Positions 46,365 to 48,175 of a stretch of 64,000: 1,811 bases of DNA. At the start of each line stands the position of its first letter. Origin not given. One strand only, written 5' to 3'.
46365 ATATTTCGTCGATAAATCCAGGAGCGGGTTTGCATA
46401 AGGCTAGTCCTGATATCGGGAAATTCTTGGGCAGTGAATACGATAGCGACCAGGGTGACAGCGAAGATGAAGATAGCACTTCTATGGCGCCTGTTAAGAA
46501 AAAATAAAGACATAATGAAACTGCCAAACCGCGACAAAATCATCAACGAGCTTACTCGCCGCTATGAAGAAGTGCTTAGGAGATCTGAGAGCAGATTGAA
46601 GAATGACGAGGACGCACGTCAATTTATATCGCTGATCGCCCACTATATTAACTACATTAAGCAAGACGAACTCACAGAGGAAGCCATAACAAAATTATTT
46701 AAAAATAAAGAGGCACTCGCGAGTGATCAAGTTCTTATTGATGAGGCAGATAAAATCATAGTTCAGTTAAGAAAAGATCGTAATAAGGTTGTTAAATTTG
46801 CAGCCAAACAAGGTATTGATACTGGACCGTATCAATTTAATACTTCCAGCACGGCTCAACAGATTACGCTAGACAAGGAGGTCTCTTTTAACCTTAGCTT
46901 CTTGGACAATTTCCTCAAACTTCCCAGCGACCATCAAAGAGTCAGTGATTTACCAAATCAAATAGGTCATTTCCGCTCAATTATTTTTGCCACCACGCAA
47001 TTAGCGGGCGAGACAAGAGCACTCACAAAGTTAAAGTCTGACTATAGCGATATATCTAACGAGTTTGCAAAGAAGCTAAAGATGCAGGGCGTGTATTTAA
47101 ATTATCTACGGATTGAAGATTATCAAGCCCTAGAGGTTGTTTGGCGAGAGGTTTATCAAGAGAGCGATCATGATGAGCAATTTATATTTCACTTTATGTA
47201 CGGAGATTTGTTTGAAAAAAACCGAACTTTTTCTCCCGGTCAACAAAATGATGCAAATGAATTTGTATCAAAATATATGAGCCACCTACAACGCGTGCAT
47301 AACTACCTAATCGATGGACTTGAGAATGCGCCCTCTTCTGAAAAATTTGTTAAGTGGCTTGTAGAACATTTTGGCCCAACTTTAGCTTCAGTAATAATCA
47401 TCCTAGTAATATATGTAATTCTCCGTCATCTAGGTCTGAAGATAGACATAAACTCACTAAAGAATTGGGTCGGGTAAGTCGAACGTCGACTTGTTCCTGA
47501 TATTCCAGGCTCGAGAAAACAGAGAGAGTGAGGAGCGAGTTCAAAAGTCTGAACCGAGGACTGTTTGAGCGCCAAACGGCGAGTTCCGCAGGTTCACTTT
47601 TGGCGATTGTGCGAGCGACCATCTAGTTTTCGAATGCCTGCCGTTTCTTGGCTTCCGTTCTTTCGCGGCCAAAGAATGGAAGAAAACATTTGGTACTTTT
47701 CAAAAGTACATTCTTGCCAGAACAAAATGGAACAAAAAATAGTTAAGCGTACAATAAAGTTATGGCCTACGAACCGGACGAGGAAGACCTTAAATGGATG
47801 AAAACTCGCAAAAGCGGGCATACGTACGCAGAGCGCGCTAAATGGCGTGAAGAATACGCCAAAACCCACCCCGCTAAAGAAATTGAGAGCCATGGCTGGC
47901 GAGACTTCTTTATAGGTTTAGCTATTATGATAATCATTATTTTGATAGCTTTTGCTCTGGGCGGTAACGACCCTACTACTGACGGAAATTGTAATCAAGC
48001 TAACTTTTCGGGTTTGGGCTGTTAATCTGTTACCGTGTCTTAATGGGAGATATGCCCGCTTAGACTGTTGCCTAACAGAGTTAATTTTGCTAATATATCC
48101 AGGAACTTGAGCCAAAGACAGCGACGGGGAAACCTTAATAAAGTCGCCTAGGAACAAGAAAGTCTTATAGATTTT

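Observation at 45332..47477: Two-gene HEPN + TM-anchored protein module (candidate defence/abortive-infection pair)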

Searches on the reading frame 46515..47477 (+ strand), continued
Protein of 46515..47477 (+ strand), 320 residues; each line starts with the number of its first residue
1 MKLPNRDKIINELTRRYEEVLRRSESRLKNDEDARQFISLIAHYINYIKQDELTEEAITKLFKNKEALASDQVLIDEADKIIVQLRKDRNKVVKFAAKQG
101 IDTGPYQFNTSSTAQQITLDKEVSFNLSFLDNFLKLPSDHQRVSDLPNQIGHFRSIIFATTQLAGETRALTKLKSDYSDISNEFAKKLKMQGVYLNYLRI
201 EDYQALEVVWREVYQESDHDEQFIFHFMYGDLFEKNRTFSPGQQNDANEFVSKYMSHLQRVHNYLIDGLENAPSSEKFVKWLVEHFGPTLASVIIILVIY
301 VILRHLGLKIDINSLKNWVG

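Call 58: find_encoding_contigs(protein=P0004, flank=6000, max_places=2)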
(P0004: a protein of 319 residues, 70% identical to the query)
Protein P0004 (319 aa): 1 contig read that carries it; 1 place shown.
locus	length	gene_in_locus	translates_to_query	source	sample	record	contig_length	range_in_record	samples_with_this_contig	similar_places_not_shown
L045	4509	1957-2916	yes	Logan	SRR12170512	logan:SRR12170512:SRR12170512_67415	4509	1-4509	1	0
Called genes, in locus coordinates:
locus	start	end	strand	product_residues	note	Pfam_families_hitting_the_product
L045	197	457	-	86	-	PF07927:HicA_toxin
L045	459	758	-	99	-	-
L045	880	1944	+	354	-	-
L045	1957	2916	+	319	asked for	-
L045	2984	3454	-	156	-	PF01909:NTP_transf_2 (weak), PF18765:Polbeta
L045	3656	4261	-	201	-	-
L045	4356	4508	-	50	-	?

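Call 69: predict_structure(alignment_id=A3)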
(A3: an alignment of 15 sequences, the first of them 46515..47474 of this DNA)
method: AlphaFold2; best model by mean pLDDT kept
length: 320 residues; sequences in the alignment: 15
mean_pLDDT: 80.7   pTM: 0.57
mean pLDDT of the five models: 80.7, 79.1, 78.3, 77.6, 73.4
residues with pLDDT >= 90: 74; 70-90: 187; 50-70: 56; < 50: 3
segments of 3 or more residues with pLDDT < 50: none
pLDDT, mean of each block of 10 residues (from residue 1): 73 93 86 87 91 86 64 78 93 92 77 61 88 83 82 92 89 91 77 70 85 73 68 72 81 89 87 74 77 80 78 64
secondary structure, 60 per line:
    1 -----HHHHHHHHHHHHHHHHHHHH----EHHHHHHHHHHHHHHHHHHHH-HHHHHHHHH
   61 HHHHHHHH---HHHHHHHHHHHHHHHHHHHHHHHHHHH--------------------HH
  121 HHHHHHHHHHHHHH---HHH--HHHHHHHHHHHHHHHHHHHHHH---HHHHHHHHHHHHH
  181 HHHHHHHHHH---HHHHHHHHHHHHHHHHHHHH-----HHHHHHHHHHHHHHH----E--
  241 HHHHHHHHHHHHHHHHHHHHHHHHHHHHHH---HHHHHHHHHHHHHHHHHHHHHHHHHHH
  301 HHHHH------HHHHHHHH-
elements in order: H6-25 H31-50 H52-68 H72-98 H119-134 H143-164 H168-190 H194-213 H219-233 H241-270 H274-305 H312-319
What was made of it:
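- On Tail-anchored membrane protein (ORF2): The AlphaFold model has a helix at 274-305 (call 69).
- Checked: ORF2: all-helical in the AlphaFold model (pLDDT 80.7, call 69).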

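Call 73: fold_search(model_id=the predicted structure, library=pdb)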
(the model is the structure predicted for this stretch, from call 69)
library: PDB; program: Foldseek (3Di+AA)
matches with E <= 10: 358; with E <= 0.001: 0
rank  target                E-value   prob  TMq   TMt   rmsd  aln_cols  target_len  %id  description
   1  7y9n_A                8.7e-02  0.33  0.12  0.18  20.2       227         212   14  an engineered 5-helix bundle derived from SARS-CoV-2 S2 in complex with HR2P (released 2022-08-17)
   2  5xei                  3.7e-01  0.13  0.12  0.08  31.9       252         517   16  Crystal structure of the Smc head domain with a coiled coil and joint derived from Pyrococcus yayanosii (released 2017-06-07)
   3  6gy7_B                4.6e-01  0.14  0.14  0.13  32.8       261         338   13  Crystal structure of XaxB from Xenorhabdus nematophil (released 2018-07-25)
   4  7n6g_3V               4.8e-01  0.10  0.13  0.10  47.8       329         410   14  C1 of central pair (released 2022-05-18)
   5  7a0g_FFF              5.5e-01  0.12  0.17  0.17  37.4       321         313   10  Structure of the SmhB pore of the tripartite alpha-pore forming toxin, Smh, from Serratia marcescens. (released 2021-03-31)
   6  7sqc_1Y               5.7e-01  0.09  0.12  0.14  33.9       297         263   12  Ciliary C1 central pair apparatus isolated from Chlamydomonas reinhardtii (released 2022-04-13)
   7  7ue2_A                6.5e-01  0.18  0.18  0.18  22.5       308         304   11  Crystal structure of designed helical repeat protein RPB_PLP3_R6 bound to PLPx6 peptide (released 2023-03-29)
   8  7n6g_3W               6.5e-01  0.14  0.15  0.12  40.5       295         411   11  C1 of central pair (released 2022-05-18)
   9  4tql_A                6.5e-01  0.12  0.13  0.17  34.7       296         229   12  Computationally designed three helix bundle (released 2014-10-15)
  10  7a26_CCC              6.8e-01  0.20  0.19  0.17  19.2       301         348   12  Structure of soluble SmhA crystal form 1 of the tripartite alpha-pore forming toxin, Smh, from Serratia marcescens. (released 2021-03-31)
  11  4tql_B                6.8e-01  0.10  0.13  0.17  30.8       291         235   13  Computationally designed three helix bundle (released 2014-10-15)
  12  7n6g_3O               7.1e-01  0.08  0.10  0.09  44.1       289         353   14  C1 of central pair (released 2022-05-18)
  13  7n6g_3R               7.1e-01  0.06  0.11  0.11  50.7       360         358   12  C1 of central pair (released 2022-05-18)
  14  8f7n                  7.5e-01  0.16  0.17  0.16  25.5       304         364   12  Crystal structure of chemoreceptor McpZ ligand sensing domain (released 2023-07-05)
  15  7dr6_B                7.8e-01  0.14  0.14  0.19  22.0       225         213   12  PA28alpha-beta in complex with immunoproteasome (released 2021-01-20)
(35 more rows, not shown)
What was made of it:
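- Tried and rejected: The scattered weak hits to alpha-pore-forming toxin subunits (XaxB, SmhA/B, AhlB/C; E 0.4-1.8, TM below 0.2) are generic helical-bundle noise (call 73).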

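Call 82: search_protein_families(library=pfam, proteins=[L041:4189-5019:+, L038:1817-2836:+, L045:3656-4261:-], max_evalue=0.01)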
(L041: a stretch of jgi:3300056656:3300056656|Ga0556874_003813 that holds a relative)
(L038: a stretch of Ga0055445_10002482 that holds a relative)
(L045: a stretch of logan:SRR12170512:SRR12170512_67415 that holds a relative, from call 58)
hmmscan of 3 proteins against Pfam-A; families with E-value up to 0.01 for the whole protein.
L041:4189-5019:+ (277 aa): 2 families
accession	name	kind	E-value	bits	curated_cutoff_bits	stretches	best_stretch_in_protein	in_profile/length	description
PF10137.14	CAP12-PCTIR_TIR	-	4.2e-06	27.2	24.7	1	23-113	16-103/119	CAP12/Pycsar effector protein, TIR domain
PF05014.21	Nuc_deoxyrib_tr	-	0.00062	20.3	28.8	1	37-96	41-90/117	Nucleoside 2-deoxyribosyltransferase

L038:1817-2836:+ (339 aa): 5 families
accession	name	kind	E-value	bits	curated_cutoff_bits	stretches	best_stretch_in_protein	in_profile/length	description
PF13248.11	Zn_ribbon_3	-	0.0002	21.1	27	1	86-113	2-26/26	zinc-ribbon domain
PF01396.24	Zn_ribbon_Top1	-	0.00074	19.7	32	1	104-119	2-17/39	Topoisomerase DNA binding C4 zinc finger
PF08271.17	Zn_Ribbon_TF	-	0.0055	16.7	29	0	105-115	2-12/43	TFIIB zinc-binding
PF19134.6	DUF5817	-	0.0078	16.6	31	0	83-102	18-37/57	Domain of unknown function (DUF5817)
PF04606.18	Ogr_Delta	-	0.0084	16.5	26.3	0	105-120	1-16/47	Ogr/Delta-like zinc finger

L045:3656-4261:- (201 aa): 0 families
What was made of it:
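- The island holds a Doc toxin, and L045 holds HicA (calls 58, 82).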

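Call 88: find_related_loci(query=A3, collection=viral_contigs, flank=6000)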
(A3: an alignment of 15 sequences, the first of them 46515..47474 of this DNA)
Query A3 (320 aa) in viral_contigs; peptide patterns used: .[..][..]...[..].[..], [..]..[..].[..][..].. (x = any residue, [..] = any of these).
100 stretches matched a pattern, but none encodes a relative of the query by tblastn (E <= 1e-3).

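Call 92: search_dna_similar(query=window:46515-47474:+, collection=plasmids, mode=protein, max_evalue=0.01, max_rows=10)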
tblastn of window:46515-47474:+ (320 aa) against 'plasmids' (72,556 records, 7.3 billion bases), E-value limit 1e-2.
No match.

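Call 93: search_solved_structures(query=A3, max_evalue=1)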
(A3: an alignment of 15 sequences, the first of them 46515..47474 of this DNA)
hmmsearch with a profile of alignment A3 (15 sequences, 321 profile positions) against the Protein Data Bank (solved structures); distinct sequences matched with E-value up to 1: 0.

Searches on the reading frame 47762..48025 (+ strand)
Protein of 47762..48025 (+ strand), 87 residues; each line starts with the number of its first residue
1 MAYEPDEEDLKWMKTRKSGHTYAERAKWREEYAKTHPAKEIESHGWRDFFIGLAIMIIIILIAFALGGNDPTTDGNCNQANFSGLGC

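Call 5: search_protein_families(library=pfam, proteins=[window:47762-48025:+], max_evalue=1)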
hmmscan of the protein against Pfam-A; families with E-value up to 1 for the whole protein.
window:47762-48025:+ (87 aa): 1 family
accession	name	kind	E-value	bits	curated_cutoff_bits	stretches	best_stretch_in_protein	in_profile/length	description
PF24418.1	DUF7550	-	0.39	10.9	27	1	46-66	35-55/59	Family of unknown function (DUF7550)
